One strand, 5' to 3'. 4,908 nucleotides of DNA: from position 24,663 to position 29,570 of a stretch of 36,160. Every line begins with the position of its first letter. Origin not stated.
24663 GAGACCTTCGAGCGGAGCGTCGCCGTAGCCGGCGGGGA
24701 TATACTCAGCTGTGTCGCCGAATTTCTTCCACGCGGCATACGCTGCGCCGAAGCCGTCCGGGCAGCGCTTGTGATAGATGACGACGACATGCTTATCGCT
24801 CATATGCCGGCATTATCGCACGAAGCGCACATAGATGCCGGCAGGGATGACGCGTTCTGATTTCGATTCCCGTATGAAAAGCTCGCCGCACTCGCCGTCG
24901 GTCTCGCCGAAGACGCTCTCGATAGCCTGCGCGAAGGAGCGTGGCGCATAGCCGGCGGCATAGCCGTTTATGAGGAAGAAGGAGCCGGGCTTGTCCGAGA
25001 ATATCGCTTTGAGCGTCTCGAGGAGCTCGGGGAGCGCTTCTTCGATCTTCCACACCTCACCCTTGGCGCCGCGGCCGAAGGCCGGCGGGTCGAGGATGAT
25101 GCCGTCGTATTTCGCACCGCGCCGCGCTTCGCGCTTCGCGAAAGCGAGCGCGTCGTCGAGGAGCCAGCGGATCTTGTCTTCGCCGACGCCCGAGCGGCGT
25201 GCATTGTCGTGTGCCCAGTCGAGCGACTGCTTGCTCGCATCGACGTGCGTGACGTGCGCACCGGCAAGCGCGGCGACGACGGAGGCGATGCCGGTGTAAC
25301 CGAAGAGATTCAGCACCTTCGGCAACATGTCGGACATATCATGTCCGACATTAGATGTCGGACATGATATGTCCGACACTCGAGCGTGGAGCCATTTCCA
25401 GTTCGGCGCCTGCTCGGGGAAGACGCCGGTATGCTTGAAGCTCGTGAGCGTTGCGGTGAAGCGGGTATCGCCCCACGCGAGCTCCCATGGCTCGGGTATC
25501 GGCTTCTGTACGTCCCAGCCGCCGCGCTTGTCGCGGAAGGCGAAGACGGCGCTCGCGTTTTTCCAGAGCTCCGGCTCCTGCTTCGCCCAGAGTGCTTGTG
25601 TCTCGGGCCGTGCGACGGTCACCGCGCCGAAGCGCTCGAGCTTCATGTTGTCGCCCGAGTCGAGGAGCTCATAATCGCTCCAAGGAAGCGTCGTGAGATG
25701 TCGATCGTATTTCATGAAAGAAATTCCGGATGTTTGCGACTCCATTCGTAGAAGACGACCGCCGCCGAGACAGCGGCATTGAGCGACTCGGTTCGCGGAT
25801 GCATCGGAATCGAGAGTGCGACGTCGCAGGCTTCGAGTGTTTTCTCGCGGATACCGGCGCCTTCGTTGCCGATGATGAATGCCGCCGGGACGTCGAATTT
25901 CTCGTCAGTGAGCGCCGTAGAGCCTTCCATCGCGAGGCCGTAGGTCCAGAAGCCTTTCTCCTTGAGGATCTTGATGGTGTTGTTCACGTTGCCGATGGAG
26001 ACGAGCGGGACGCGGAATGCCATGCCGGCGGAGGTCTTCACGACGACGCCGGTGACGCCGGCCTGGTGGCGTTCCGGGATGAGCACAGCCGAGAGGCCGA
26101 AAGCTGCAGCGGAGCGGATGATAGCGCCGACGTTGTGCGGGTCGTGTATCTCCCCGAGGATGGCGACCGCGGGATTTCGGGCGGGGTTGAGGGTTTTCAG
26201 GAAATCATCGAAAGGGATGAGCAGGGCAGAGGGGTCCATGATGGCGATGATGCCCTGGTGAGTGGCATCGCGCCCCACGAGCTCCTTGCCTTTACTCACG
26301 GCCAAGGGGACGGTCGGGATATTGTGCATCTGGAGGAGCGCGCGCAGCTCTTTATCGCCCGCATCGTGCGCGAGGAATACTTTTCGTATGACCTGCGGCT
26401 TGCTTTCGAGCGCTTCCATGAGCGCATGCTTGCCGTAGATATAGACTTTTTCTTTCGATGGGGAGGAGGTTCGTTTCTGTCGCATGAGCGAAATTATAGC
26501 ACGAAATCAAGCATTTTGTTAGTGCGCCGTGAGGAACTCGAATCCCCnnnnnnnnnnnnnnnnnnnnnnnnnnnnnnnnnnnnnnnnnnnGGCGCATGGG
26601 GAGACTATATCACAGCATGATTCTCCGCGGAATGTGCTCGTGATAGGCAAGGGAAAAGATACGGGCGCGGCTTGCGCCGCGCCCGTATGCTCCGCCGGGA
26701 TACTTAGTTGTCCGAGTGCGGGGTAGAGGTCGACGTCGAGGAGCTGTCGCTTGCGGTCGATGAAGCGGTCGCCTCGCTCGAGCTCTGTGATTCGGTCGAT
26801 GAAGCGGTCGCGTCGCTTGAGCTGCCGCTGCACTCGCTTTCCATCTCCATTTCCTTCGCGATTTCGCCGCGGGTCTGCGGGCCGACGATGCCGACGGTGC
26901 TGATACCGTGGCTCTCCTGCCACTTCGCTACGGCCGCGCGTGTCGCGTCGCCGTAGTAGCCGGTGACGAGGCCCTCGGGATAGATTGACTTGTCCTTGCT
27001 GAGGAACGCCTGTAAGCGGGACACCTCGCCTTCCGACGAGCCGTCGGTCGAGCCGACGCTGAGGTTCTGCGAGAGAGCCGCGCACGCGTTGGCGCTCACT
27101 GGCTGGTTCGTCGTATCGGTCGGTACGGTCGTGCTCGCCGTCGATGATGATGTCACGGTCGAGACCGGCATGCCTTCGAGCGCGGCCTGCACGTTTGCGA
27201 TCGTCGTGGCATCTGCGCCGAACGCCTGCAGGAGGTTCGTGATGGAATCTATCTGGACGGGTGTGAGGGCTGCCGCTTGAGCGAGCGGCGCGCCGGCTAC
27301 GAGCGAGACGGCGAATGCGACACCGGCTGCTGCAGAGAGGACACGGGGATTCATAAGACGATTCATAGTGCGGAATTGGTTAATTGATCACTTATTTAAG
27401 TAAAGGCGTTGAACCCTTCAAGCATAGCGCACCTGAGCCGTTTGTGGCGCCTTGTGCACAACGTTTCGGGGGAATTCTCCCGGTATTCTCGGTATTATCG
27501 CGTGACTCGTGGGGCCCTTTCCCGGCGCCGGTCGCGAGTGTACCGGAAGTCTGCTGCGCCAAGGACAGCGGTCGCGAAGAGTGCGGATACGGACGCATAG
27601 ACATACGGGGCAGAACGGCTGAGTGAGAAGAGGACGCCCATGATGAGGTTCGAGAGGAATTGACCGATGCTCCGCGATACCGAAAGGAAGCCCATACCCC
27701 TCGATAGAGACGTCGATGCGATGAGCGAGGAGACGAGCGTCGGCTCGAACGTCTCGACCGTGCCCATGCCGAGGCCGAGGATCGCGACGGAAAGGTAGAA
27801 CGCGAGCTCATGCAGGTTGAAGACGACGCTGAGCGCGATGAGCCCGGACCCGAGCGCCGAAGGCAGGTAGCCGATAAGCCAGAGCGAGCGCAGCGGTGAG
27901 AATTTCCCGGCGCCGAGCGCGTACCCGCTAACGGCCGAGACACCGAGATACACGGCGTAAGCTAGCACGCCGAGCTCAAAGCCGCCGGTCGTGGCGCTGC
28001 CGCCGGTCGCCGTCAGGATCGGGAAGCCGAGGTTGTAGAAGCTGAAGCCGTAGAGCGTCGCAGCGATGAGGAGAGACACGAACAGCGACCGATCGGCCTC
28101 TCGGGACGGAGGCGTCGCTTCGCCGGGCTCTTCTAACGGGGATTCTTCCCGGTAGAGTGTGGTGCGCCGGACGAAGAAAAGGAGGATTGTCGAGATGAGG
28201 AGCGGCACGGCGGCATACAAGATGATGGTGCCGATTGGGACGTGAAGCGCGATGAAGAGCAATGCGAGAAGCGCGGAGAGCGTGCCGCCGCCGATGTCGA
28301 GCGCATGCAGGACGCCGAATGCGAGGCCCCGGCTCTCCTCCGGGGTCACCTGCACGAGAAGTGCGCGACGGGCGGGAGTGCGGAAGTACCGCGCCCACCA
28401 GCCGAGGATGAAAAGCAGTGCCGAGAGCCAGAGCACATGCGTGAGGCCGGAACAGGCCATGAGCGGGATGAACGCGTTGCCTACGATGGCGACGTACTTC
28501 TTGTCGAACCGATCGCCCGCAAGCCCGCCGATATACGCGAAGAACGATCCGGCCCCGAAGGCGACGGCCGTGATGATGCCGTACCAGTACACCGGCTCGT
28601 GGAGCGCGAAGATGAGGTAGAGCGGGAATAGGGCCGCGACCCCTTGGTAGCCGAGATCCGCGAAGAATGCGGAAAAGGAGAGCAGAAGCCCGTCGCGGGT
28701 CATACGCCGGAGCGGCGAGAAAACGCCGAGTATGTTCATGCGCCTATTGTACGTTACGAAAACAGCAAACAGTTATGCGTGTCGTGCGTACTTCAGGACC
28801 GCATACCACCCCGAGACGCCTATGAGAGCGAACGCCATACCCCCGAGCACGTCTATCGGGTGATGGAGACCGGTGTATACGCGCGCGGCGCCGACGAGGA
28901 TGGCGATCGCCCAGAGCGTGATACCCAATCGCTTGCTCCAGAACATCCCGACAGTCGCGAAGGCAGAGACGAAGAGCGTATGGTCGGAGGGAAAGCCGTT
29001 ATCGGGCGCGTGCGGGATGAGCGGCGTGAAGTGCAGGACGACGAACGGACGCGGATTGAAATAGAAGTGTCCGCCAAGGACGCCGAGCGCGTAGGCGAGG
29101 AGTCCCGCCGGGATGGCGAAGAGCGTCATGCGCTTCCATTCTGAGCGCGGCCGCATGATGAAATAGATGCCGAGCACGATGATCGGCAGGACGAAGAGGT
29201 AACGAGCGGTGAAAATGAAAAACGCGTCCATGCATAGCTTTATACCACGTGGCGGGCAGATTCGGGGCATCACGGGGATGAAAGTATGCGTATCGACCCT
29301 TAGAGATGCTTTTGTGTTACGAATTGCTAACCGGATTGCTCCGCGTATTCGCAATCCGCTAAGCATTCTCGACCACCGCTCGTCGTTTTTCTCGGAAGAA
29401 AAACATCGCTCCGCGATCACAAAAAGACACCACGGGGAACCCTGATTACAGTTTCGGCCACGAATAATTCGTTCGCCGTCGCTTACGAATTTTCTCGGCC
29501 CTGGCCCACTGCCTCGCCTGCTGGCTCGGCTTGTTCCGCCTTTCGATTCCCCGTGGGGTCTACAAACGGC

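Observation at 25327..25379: Perfect 51-bp nested palindrome inserted in frame in an RNA-methyltransferase gene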

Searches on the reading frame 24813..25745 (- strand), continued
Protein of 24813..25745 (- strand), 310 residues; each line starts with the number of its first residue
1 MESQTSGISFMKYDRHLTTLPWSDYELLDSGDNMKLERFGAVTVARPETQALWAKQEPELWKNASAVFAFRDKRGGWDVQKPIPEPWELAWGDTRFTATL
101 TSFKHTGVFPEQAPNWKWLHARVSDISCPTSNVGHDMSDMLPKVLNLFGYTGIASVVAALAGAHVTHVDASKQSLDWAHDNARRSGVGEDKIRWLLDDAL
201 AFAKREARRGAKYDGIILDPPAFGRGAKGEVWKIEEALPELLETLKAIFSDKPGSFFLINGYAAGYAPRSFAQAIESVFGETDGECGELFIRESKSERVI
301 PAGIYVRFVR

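Call 38: predict_structure(alignment_id=A1)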
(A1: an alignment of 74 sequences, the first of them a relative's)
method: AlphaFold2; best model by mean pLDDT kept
length: 300 residues; sequences in the alignment: 74
mean_pLDDT: 83.8   pTM: 0.87
mean pLDDT of the five models: 83.8, 82.5, 80.5, 76.5, 68.8
residues with pLDDT >= 90: 155; 70-90: 88; 50-70: 38; < 50: 19
segments of 3 or more residues with pLDDT < 50: 124-128, 213-221, 253-255
pLDDT, mean of each block of 10 residues (from residue 1): 84 92 83 79 55 82 76 91 94 81 95 80 51 90 95 94 90 94 93 96 93 43 70 96 91 66 90 90 90 90
secondary structure, 60 per line:
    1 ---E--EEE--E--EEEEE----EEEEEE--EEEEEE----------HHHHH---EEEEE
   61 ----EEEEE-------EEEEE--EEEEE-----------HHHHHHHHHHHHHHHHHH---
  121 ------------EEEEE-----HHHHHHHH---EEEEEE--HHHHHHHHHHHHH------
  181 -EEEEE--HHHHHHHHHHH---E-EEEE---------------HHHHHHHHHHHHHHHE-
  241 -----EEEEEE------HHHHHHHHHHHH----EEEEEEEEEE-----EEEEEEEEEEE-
elements in order: E7-9 E15-19 E24-29 E32-37 H48-52 E56-60 E65-69 E77-81 E84-88 H100-117 E133-137 H143-150 E154-159 H162-174 E182-186 H189-199 E205-208 H224-238 E246-251 H258-269 E274-283 E289-299

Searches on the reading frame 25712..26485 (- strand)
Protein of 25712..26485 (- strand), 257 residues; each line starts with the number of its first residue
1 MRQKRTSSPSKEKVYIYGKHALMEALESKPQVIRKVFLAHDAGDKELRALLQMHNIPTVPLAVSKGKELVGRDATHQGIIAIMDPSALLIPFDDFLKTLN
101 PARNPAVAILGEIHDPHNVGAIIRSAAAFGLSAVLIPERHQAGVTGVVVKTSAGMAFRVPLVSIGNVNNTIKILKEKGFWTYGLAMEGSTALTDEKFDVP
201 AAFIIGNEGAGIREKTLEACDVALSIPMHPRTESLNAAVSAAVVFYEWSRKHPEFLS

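Call 46: search_protein_families(library=pfam, proteins=[window:25712-26485:-], max_evalue=0.0001)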
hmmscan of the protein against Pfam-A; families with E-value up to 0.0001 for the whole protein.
window:25712-26485:- (257 aa): 2 families
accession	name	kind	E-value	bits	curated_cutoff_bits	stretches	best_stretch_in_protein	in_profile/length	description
PF00588.24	SpoU_methylase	-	2.7e-38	131.7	29.7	1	107-246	3-142/142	SpoU rRNA Methylase family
PF08032.17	SpoU_sub_bind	-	7.4e-10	39.5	22.8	1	15-86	1-73/76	RNA 2'-O ribose methyltransferase substrate binding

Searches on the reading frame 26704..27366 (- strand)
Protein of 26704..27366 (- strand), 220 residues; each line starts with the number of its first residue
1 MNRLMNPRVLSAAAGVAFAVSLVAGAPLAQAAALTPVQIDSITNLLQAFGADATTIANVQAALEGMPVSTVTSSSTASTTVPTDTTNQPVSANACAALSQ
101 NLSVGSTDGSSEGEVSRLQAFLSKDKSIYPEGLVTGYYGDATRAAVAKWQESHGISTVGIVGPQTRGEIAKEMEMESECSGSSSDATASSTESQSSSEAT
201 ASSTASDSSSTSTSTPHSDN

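Call 46: search_protein_families(library=pfam, proteins=[window:26704-27366:-], max_evalue=0.0001)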
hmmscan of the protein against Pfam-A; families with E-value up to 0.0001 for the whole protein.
window:26704-27366:- (220 aa): 1 family
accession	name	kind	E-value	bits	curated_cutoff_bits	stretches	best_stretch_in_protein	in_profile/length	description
PF01471.23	PG_binding_1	-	4.1e-10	40.1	23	1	113-166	3-54/57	Putative peptidoglycan binding domain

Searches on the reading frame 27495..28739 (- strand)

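Call 46: search_protein_families(library=pfam, proteins=[window:27495-28739:-], max_evalue=0.0001)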
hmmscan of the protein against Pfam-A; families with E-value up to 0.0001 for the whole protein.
window:27495-28739:- (414 aa): 1 family
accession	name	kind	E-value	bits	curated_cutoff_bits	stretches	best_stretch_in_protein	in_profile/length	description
PF07690.21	MFS_1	-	5.1e-24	85.3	33.4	2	20-363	1-346/347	Major Facilitator Superfamily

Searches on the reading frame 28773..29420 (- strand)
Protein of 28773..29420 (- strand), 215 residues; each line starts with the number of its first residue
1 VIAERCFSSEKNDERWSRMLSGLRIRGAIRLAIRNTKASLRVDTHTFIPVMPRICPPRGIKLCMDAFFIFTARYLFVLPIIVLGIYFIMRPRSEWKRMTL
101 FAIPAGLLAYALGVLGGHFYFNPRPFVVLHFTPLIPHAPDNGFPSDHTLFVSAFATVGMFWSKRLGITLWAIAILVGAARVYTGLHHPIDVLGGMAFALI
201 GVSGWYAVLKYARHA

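Call 46: search_protein_families(library=pfam, proteins=[window:28773-29420:-], max_evalue=0.0001)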
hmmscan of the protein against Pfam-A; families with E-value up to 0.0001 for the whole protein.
window:28773-29420:- (215 aa): 1 family
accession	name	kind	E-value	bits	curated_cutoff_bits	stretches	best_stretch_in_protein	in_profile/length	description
PF01569.27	PAP2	-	2.8e-17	63.1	27.2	1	107-211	10-127/130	PAP2 superfamily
